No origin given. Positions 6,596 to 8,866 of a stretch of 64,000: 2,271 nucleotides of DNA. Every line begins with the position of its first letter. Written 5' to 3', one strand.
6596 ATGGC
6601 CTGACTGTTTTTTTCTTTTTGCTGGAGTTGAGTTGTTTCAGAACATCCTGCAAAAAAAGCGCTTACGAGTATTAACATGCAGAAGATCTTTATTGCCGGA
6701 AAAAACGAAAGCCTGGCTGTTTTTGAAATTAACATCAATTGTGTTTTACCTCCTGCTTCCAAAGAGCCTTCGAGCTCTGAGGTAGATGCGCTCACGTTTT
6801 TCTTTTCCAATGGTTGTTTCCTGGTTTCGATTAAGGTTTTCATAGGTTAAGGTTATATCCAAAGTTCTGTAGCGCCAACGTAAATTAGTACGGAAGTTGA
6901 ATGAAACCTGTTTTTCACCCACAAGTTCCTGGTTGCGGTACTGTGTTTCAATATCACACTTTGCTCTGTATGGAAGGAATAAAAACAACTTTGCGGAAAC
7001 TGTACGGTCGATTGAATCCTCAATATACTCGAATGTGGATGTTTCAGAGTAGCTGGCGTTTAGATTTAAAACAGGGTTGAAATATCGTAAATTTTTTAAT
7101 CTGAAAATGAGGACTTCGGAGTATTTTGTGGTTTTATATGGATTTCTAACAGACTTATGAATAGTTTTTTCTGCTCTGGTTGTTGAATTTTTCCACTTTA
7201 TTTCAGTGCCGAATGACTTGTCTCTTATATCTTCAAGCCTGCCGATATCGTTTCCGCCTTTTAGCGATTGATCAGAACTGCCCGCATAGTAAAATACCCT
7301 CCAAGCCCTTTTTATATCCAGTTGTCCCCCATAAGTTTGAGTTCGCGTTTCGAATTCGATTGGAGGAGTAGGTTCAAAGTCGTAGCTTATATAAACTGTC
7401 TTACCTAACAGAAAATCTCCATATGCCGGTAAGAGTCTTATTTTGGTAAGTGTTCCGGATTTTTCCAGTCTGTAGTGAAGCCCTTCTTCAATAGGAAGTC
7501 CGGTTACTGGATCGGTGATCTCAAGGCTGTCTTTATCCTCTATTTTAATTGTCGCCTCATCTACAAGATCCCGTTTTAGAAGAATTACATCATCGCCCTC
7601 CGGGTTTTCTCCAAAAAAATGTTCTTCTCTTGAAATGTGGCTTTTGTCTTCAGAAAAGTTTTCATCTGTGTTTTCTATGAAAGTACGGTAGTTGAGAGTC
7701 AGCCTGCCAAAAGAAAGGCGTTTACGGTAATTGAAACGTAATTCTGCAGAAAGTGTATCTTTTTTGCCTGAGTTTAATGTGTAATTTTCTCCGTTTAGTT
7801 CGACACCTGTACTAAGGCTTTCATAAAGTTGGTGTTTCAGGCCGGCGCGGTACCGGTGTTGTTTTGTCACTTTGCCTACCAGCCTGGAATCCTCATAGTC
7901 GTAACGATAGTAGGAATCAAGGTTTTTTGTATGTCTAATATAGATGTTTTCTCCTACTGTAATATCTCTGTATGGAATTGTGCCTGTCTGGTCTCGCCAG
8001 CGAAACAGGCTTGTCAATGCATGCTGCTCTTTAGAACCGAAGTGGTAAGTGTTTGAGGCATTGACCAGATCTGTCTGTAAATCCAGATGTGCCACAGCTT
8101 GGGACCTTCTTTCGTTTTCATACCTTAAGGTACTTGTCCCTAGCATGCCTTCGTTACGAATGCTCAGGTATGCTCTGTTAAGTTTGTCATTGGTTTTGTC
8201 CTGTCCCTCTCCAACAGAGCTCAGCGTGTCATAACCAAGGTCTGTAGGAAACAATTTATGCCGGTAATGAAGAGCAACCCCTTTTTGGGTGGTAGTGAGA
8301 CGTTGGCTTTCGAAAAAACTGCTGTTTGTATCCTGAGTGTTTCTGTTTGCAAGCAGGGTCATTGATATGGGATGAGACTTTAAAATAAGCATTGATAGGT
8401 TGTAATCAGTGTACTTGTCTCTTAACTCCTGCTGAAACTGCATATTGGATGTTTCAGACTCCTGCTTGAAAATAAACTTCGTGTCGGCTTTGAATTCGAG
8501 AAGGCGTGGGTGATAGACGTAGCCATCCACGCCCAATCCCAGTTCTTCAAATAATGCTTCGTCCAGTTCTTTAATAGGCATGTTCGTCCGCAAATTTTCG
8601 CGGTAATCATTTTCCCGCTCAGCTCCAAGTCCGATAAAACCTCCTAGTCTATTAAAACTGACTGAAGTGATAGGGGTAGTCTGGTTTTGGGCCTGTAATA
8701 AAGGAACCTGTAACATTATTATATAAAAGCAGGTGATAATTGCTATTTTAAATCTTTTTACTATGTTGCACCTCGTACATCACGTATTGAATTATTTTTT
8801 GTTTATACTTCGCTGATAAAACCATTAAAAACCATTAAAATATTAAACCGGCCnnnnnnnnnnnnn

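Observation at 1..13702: Large minus-strand operon alternating multiheme cytochromes with NHL beta-propeller lipoproteins and a porin-like protein: candidate extracellular electron-transfer conduit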

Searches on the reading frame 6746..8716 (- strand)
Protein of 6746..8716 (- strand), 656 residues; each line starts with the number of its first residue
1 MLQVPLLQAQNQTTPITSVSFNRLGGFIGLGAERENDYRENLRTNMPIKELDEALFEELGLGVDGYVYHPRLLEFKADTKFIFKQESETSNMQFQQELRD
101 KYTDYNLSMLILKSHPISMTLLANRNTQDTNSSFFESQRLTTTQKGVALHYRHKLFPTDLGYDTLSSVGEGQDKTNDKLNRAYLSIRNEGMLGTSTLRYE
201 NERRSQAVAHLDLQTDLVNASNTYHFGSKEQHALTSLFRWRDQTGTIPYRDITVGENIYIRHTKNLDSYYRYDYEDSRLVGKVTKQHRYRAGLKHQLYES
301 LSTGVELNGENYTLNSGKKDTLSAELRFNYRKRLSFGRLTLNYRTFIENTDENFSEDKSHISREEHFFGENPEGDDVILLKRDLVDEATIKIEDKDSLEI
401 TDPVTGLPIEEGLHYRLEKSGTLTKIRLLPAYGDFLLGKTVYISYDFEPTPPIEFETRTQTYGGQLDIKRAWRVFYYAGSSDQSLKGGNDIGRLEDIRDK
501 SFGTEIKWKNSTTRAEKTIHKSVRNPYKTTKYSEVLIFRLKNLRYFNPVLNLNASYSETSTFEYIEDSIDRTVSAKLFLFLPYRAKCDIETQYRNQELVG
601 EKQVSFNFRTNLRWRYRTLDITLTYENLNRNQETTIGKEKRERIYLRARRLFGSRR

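Call 8: search_protein_families(library=pfam, proteins=[window:6746-8716:-], max_evalue=0.01)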
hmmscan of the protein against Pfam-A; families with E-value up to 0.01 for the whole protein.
window:6746-8716:- (656 aa): 0 families

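Call 9: search_protein_families(library=ncbifam, proteins=[window:6746-8716:-], max_evalue=0.01)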
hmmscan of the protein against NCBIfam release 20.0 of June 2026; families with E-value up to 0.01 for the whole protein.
window:6746-8716:- (656 aa): 0 families

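Call 11: search_dna_similar(query=window:6746-8716:-, collection=plasmids, mode=protein, max_rows=5)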
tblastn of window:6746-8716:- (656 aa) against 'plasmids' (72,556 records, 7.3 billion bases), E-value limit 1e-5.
No match.

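Call 15: find_homologous_proteins(query=window:6746-8716:-)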
Query window:6746-8716:- (656 aa): 16 proteins with E <= 0.001 among 8000 candidates.
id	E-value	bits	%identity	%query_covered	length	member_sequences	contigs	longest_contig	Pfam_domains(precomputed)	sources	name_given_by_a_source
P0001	0.0e+0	1474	100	100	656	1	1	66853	-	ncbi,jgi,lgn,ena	-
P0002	0.0e+0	1121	83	91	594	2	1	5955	-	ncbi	-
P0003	7.3e-219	746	51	100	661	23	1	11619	-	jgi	-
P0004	2.6e-207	708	50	99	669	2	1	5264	-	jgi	jgi:hypothetical protein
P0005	9.1e-178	611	45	98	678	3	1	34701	-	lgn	-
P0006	1.3e-160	554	42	100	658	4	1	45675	-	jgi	jgi:hypothetical protein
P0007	2.7e-120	421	35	97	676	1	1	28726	-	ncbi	-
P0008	8.5e-35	138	25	95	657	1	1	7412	-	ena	-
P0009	2.5e-33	134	24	99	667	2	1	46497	-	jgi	jgi:hypothetical protein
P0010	6.0e-21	93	28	61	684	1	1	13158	-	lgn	-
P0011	3.1e-18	84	25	74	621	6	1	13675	-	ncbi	-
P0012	3.5e-17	80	25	69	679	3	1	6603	-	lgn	-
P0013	1.1e-13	69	30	21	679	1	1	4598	-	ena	-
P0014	2.1e-11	61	21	99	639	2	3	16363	-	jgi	jgi:hypothetical protein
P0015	3.4e-5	41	23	95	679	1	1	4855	-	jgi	-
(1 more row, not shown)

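Call 23: find_encoding_contigs(protein=P0001, flank=10000, max_places=3)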
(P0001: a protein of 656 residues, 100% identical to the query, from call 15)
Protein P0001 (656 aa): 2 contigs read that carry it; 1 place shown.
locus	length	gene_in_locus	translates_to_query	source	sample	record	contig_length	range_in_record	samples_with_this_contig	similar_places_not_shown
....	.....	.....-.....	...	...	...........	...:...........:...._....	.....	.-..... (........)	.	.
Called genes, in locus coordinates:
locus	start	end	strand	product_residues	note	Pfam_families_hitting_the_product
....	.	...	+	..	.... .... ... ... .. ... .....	-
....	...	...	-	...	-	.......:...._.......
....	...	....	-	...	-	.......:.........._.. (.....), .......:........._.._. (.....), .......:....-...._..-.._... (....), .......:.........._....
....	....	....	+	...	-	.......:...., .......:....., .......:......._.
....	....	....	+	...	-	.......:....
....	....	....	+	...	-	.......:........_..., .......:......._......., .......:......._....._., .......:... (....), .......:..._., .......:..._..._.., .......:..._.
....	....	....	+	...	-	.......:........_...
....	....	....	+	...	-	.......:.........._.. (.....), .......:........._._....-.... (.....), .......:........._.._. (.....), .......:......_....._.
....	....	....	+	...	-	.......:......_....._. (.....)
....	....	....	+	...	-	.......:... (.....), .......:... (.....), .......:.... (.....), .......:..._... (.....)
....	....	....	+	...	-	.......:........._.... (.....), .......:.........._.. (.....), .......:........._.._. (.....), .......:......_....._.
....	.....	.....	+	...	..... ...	-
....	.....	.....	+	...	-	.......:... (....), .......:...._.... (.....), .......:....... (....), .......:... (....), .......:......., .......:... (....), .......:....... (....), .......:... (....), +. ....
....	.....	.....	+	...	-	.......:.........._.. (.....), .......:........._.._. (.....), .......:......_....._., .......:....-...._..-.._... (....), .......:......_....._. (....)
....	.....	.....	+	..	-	?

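Call 24: find_encoding_contigs(protein=P0006, flank=10000, max_places=3)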
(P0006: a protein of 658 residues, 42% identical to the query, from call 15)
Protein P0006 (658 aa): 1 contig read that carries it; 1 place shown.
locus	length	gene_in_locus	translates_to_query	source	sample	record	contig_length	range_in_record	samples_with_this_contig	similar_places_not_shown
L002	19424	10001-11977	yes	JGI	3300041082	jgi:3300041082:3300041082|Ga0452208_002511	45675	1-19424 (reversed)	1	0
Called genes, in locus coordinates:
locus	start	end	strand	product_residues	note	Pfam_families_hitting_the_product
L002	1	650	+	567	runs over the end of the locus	PF12849:PBP_like_2, PF13531:SBP_bac_11 (faint), PF12727:PBP_like (faint), PF12974:Phosphonate-bd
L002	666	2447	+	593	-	PF00672:HAMP, PF08448:PAS_4, PF13188:PAS_8 (faint), PF00512:HisKA (weak)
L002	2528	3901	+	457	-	PF00072:Response_reg, PF00158:Sigma54_activat, PF14532:Sigma54_activ_2, PF00004:AAA (faint), PF07728:AAA_5, PF25601:AAA_lid_14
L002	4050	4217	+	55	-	-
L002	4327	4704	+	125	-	PF00072:Response_reg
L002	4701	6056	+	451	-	PF14522:Cytochrome_C7 (faint), PF14537:Cytochrom_c3_2 (faint), PF09699:Paired_CXXCH_1, PF22113:Mtrc-MtrF_II-IV_dom, PF09699:Paired_CXXCH_1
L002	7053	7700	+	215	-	PF09699:Paired_CXXCH_1 (weak)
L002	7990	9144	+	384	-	PF01436:NHL (faint), PF08450:SGL (faint), PF17170:DUF5128 (faint), PF25021:TEN_NHL (faint), PF06739:SBBP (faint)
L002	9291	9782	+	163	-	PF14537:Cytochrom_c3_2 (faint), PF02085:Cytochrom_CIII (faint), PF14522:Cytochrome_C7 (faint), PF09699:Paired_CXXCH_1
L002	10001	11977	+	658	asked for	-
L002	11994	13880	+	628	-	PF08450:SGL (faint), PF01731:Arylesterase (faint), PF06739:SBBP (faint), PF25021:TEN_NHL (faint), PF17170:DUF5128, PF01436:NHL, PF24125:Cds6_C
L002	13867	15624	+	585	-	PF14522:Cytochrome_C7 (faint), PF14537:Cytochrom_c3_2 (faint), PF09699:Paired_CXXCH_1 (faint), PF22113:Mtrc-MtrF_II-IV_dom (weak)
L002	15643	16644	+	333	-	PF13623:SurA_N_2 (weak), PF13624:SurA_N_3, PF09312:SurA_N (weak), PF13145:Rotamase_2, PF13616:Rotamase_3, PF00639:Rotamase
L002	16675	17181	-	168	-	-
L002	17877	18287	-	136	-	-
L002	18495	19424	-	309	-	?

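Call 30: predict_structure(alignment_id=A1)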
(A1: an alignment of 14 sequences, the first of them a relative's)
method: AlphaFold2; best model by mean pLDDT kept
length: 656 residues; sequences in the alignment: 14
mean_pLDDT: 88.2   pTM: 0.69
mean pLDDT of the five models: 88.2, 87.5, 86.3, 85.4, 82.5
residues with pLDDT >= 90: 383; 70-90: 237; 50-70: 22; < 50: 14
segments of 3 or more residues with pLDDT < 50: 1-13
pLDDT, mean of each block of 10 residues (from residue 1): 33 59 88 94 82 94 86 90 90 80 93 88 94 79 96 84 95 88 82 84 89 95 84 93 94 97 93 95 94 89 96 91 97 93 98 77 86 84 86 88 86 87 85 86 87 94 95 97 91 89 94 96 88 92 70 95 82 93 86 91 94 91 96 85 96 71
secondary structure, 60 per line:
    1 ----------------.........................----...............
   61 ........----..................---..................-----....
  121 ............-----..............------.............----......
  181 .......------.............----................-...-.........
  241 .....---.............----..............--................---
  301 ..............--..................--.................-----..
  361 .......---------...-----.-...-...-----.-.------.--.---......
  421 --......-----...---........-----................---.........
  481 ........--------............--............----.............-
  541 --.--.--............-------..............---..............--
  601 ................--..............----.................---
elements in order: E17-41 E46-68 E73-90 E94-111 E117-132 E138-151 E158-170 E175-187 E194-206 E211-226 E232-245 E249-261 E266-279 E282-297 E301-314 E317-334 E337-353 E359-367 E377-379 E391-393 E415-420 E423-428 E440-447 E453-468 E472-488 E497-508 E511-522 E527-539 E549-560 E568-581 E585-598 E601-616 E619-632 E637-653

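Call 33: search_protein_representatives(alignment_id=A1)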
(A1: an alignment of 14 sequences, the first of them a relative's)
Query: 14 sequences, 645 profile positions. Proteins with E-value up to 0.001 (for the whole library): 2938; up to 1e-10: 2382; up to 1e-30: 1753. The best 150 are listed.
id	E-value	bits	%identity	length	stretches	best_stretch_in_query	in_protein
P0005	2.8e-252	855.1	-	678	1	3-644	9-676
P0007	6.6e-230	781.2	-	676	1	3-644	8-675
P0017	1.7e-213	726.9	-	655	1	13-644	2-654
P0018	1.5e-204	697.4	-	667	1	3-642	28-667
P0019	1.9e-198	677.2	-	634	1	21-644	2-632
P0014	6.6e-191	652.3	-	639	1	14-642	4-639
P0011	7.6e-187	638.9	-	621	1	29-644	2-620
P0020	3.5e-180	616.9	-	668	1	5-643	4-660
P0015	9.4e-173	592.3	-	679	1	3-642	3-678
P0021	6.2e-150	516.9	-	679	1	6-645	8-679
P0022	7.1e-141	487.0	-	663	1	10-642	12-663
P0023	3.1e-137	475.0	-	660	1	6-642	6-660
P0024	4.6e-132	457.9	-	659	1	7-642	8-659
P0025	6.3e-131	454.1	-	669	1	16-642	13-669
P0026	4.0e-126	438.3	-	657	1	6-642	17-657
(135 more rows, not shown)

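Call 35: find_encoding_contigs(protein=P0009, flank=10000, max_places=2)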
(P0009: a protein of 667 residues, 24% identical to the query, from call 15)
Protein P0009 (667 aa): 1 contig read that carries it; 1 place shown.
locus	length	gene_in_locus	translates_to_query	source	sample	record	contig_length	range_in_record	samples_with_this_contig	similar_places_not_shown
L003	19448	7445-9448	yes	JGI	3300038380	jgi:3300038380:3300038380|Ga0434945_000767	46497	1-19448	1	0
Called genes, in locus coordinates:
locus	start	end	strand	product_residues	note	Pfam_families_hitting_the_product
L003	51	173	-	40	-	-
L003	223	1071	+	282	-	PF12831:FAD_oxidored (weak)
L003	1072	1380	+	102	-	PF17806:SO_alpha_A3, PF04324:Fer2_BFD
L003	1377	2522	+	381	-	PF00890:FAD_binding_2 (faint), PF01266:DAO, PF03486:HI0933_like (faint), PF13738:Pyr_redox_3 (weak)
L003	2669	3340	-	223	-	PF22113:Mtrc-MtrF_II-IV_dom (faint), PF09699:Paired_CXXCH_1 (faint)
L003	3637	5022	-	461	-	PF00072:Response_reg, PF00158:Sigma54_activat, PF14532:Sigma54_activ_2, PF07728:AAA_5, PF25601:AAA_lid_14, PF02954:HTH_8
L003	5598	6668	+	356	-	PF25021:TEN_NHL (faint), PF01436:NHL (faint), PF08450:SGL (faint), PF17170:DUF5128 (faint), PF06739:SBBP (faint)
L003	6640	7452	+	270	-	PF22113:Mtrc-MtrF_II-IV_dom (faint), PF14522:Cytochrome_C7 (faint), PF09699:Paired_CXXCH_1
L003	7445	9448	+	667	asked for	-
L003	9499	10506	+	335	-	PF24684:Vgb_lyase, PF25021:TEN_NHL (faint), PF06739:SBBP (faint), PF01731:Arylesterase (faint), PF08450:SGL (weak), PF17170:DUF5128 (weak), PF01436:NHL (weak)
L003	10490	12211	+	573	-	PF14537:Cytochrom_c3_2 (faint), PF09699:Paired_CXXCH_1 (faint), PF14522:Cytochrome_C7 (faint)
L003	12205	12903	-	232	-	PF22113:Mtrc-MtrF_II-IV_dom (faint), PF09699:Paired_CXXCH_1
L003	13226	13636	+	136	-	PF02566:OsmC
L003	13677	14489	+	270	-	PF02535:Zip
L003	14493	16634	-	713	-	PF02629:CoA_binding, PF13380:CoA_binding_2, PF13607:Succ_CoA_lig, PF19045:Ligase_CoA_2, PF13549:ATP-grasp_5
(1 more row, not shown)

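Call 36: find_encoding_contigs(protein=P0007, flank=10000, max_places=2)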
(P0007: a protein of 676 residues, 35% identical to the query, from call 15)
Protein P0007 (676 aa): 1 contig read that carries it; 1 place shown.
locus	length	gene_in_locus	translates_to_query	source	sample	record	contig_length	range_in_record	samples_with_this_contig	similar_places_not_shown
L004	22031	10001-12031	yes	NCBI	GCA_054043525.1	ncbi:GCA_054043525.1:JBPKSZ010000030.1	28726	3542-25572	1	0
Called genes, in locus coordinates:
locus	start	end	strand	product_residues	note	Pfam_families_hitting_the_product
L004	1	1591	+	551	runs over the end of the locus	PF12849:PBP_like_2, PF13531:SBP_bac_11 (faint), PF12974:Phosphonate-bd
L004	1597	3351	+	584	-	PF00672:HAMP, PF13426:PAS_9 (weak)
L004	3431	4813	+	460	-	PF00072:Response_reg, PF00158:Sigma54_activat, PF14532:Sigma54_activ_2, PF00004:AAA (weak), PF07728:AAA_5 (weak), PF25601:AAA_lid_14, PF02954:HTH_8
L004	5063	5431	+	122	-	PF00072:Response_reg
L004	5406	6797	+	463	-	PF22678:Cytochrom_c_NrfB-like (faint), PF02085:Cytochrom_CIII (faint), PF14522:Cytochrome_C7 (faint), PF14537:Cytochrom_c3_2 (faint), PF09699:Paired_CXXCH_1, PF22113:Mtrc-MtrF_II-IV_dom (weak), PF09699:Paired_CXXCH_1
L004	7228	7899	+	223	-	PF14522:Cytochrome_C7 (faint), PF09699:Paired_CXXCH_1 (faint)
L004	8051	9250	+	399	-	PF08450:SGL (faint), PF25021:TEN_NHL (faint), PF01436:NHL (faint), PF17170:DUF5128 (faint), PF06739:SBBP (faint)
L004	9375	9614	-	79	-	-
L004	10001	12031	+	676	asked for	-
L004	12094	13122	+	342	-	PF22807:TrAA12 (faint), PF01731:Arylesterase (faint), PF08450:SGL (weak), PF25021:TEN_NHL (faint), PF06739:SBBP (faint), PF01436:NHL (weak), PF17170:DUF5128 (weak)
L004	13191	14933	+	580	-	PF14522:Cytochrome_C7 (faint), PF14537:Cytochrom_c3_2 (faint), PF22113:Mtrc-MtrF_II-IV_dom (faint), PF09699:Paired_CXXCH_1 (weak)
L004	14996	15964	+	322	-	PF13623:SurA_N_2 (weak), PF13624:SurA_N_3, PF13145:Rotamase_2, PF13616:Rotamase_3, PF00639:Rotamase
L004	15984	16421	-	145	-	PF07603:Lcl_C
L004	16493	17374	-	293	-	PF11617:Cu-binding_MopE, PF07603:Lcl_C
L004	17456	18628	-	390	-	PF07396:Porin_O_P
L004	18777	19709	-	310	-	PF16697:Yop-YscD_cpl, PF00498:FHA, PF00211:Guanylate_cyc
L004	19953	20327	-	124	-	-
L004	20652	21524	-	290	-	PF02091:tRNA-synt_2e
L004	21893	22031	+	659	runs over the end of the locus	PF11853:DUF3373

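Call 46: find_related_loci(query=A4, collection=genome_contigs, flank=10000)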
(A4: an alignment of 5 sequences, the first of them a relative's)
Query A4 (656 aa) in genome_contigs; peptide patterns used: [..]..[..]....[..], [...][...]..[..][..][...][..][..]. (x = any residue, [..] = any of these).
53 stretches matched a pattern; 18 encode a relative of the query (tblastn E <= 1e-3); 18 distinct loci.
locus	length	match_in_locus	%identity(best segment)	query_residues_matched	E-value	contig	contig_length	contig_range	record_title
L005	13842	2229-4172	51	4-656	0e+0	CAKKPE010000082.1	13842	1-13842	bacterium isolate Hainich-H32-bin143-1 genome assembly, contig: H32-bin143_1_Hain_PNK108_H32_02um_2781_length_13842_cov_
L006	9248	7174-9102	44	16-656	0e+0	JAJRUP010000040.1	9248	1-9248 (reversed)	MAG: bacterium isolate Dive96_bin10.193 k141_878731, whole genome shotgun sequence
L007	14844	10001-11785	26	42-652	2e-39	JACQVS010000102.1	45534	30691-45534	MAG: Planctomycetota bacterium isolate NC_groundwater_1469_Ag_S-0.65um_64_41 S_p65_S5_coassembly_k141_2119042, whole gen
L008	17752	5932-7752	26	25-652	3e-35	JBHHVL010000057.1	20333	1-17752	MAG: Candidatus Binatia bacterium isolate S.4.sp2_bin.36 NODE_870_length_20333_cov_6.573528, whole genome shotgun sequen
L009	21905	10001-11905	25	9-655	3e-26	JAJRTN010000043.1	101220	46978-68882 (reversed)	MAG: Candidatus Hydrogenedentota bacterium isolate Dive96_bin1.67 k141_880658, whole genome shotgun sequence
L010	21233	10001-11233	26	63-470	1e-25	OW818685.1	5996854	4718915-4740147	metagenome genome assembly, chromosome: 1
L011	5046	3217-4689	24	29-516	2e-16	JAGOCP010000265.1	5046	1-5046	MAG: Thermoanaerobaculia bacterium isolate Go_SlAct_bin_66 Go_SlAct_110902_length_5046_cov_7.008335, whole genome shotgu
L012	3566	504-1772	26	25-447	8e-15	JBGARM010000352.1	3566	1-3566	MAG: Thermoanaerobaculia bacterium isolate MAG_AAO_AS.69 AAOAS-69_NODE_352_length_3566_cov_3.202064, whole genome shotgu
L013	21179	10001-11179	23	57-447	4e-13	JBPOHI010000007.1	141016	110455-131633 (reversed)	MAG: Acidobacteriota bacterium isolate MAG_190 c_000000215473, whole genome shotgun sequence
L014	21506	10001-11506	24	29-528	3e-13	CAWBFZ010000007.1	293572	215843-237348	MAG: Thermoanaerobaculia bacterium isolate MFD04716.bin.2.310 genome assembly, contig: contig_15733, whole genome shotgu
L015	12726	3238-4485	25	29-447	6e-13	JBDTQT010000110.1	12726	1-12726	MAG: Thermoanaerobaculia bacterium isolate cluster3_bin.229 NODE_20788_length_12726_cov_11.300134, whole genome shotgun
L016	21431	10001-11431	24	57-511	2e-12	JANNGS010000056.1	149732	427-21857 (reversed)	MAG: Thermoanaerobaculia bacterium isolate SOY_6_C_metabat_392 SOY_6_C_k141_915500, whole genome shotgun sequence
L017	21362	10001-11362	22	6-445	5e-11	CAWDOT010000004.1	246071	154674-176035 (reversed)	MAG: uncultured Acidobacteriota bacterium isolate MFD04716.bin.2.93 genome assembly, contig: contig_18720, whole genome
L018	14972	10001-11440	23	57-533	7e-11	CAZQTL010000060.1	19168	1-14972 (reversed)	MAG TPA_asm: uncultured Thermoanaerobaculia bacterium isolate SRP189682_co1_248 genome assembly, contig: NODE_5394_lengt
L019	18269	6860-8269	22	40-507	6e-10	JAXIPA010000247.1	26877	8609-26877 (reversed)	MAG: Nitrospirota bacterium isolate Fractures_MAG_07 c_000000076276, whole genome shotgun sequence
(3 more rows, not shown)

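Call 76: find_encoding_contigs(protein=P0002, flank=6000, max_places=2)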
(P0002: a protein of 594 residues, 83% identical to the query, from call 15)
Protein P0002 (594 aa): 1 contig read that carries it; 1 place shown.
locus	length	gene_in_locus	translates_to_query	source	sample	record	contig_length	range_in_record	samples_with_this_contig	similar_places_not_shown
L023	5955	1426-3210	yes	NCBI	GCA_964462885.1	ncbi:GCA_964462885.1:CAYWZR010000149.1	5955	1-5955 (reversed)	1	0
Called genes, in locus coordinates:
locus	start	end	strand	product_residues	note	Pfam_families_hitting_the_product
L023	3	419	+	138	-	?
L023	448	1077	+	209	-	PF14537:Cytochrom_c3_2 (faint), PF09699:Paired_CXXCH_1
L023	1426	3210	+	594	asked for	-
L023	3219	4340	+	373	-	PF06739:SBBP (faint), PF08450:SGL, PF25021:TEN_NHL (faint), PF01731:Arylesterase (faint), PF17170:DUF5128, PF01436:NHL (weak), PF17170:DUF5128, PF01436:NHL (weak), +1 more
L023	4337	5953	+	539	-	?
